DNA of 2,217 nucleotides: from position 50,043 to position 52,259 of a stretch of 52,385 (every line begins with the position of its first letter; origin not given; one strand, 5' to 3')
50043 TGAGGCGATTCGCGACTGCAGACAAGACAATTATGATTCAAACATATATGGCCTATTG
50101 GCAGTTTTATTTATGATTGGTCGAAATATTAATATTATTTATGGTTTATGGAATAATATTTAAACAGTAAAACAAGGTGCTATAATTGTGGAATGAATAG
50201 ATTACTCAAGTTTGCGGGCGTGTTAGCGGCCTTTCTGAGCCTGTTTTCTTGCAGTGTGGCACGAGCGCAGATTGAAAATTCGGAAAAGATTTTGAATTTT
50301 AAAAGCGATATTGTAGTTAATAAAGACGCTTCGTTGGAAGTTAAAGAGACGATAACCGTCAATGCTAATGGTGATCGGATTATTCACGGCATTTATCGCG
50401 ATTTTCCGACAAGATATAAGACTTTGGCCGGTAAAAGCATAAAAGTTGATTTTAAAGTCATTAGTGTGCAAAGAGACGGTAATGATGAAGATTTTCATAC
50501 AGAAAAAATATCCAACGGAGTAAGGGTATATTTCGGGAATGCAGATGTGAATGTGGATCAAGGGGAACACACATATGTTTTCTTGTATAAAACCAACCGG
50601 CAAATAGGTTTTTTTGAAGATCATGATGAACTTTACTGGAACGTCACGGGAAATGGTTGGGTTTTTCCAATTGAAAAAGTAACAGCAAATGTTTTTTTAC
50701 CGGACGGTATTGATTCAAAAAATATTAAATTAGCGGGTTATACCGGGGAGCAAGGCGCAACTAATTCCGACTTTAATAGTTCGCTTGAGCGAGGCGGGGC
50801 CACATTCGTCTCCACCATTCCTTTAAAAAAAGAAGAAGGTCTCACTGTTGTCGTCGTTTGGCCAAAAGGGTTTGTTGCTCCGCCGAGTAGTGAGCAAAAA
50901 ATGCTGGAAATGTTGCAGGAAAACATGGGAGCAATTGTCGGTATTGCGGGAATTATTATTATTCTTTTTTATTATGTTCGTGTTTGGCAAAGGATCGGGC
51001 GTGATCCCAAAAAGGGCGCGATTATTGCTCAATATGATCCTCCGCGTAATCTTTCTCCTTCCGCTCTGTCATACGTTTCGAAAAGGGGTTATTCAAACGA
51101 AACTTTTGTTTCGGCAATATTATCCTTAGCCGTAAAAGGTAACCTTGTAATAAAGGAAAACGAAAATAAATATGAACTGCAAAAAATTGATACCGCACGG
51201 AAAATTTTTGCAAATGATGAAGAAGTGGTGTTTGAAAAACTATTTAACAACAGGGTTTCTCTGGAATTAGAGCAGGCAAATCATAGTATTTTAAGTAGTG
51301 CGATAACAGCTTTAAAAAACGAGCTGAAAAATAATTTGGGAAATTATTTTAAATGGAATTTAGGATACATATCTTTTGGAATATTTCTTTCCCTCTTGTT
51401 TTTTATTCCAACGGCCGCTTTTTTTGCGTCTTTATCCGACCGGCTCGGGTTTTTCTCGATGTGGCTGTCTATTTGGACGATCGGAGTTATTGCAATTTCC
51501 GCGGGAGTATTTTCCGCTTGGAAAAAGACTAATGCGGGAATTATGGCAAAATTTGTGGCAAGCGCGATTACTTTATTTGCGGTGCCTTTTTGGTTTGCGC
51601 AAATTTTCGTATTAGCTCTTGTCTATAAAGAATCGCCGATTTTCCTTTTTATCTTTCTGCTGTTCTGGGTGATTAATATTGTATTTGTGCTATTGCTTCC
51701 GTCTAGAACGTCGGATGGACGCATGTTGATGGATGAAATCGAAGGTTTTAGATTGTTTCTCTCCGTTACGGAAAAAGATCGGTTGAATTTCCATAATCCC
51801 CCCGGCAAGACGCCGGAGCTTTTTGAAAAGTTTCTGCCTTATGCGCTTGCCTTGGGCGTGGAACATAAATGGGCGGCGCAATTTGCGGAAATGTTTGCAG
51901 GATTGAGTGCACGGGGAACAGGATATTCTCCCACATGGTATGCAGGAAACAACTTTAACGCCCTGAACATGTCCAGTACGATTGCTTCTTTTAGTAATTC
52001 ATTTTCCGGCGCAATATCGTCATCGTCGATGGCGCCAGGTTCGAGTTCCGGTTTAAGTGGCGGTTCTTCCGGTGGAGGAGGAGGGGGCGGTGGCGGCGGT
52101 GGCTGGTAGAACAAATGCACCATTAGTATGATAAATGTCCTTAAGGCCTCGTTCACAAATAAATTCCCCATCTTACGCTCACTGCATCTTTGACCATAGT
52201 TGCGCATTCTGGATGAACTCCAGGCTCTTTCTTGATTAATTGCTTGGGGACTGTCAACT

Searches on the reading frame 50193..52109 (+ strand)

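Call 31: search_protein_families(library=pfam, proteins=[window:50193-52109:+], max_evalue=0.00001)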
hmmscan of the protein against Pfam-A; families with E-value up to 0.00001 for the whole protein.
window:50193-52109:+ (638 aa): 2 families
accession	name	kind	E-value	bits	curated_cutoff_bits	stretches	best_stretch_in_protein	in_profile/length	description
PF20990.2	DUF2207_C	-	1.6e-37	130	33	2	452-564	134-247/247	Predicted membrane protein (DUF2207) C-terminal domain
PF09972.14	DUF2207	-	1.5e-34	120.1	24.4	1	32-223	1-172/172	Predicted membrane protein (DUF2207) N-terminal domain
